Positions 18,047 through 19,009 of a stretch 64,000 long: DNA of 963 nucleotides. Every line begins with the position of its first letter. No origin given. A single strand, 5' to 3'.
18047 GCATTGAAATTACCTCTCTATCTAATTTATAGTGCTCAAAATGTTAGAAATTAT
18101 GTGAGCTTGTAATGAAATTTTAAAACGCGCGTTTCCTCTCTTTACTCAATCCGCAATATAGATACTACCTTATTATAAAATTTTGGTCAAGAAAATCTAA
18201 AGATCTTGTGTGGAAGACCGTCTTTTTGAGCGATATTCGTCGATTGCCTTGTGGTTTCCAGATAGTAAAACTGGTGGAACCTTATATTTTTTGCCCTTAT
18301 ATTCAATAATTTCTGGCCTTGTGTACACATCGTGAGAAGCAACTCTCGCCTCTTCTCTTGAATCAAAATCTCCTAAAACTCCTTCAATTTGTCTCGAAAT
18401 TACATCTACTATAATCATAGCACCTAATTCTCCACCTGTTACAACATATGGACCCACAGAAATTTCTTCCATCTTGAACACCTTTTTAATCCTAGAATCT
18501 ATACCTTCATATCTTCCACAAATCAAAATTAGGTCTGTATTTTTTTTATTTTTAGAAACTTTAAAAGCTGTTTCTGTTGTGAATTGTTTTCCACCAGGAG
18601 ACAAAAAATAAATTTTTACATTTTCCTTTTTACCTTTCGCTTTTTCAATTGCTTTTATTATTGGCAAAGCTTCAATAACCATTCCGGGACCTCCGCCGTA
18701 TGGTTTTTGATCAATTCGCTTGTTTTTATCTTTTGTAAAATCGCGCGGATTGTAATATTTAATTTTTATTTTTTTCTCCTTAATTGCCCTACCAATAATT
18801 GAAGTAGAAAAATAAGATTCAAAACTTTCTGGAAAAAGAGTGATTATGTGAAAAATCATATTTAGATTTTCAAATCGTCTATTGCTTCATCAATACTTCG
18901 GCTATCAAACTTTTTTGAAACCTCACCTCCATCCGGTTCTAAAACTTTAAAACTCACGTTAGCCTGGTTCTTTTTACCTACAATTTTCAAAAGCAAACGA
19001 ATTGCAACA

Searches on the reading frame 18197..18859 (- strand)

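Call 89: search_protein_families(library=pfam, proteins=[window:18197-18859:-], max_evalue=0.001)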
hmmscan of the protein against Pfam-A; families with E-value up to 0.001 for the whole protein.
window:18197-18859:- (220 aa): 1 family
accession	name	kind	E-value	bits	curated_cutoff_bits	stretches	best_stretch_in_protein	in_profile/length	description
PF01746.26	tRNA_m1G_MT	-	2.5e-38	132.2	27.3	1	23-213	2-185/195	tRNA (Guanine-1)-methyltransferase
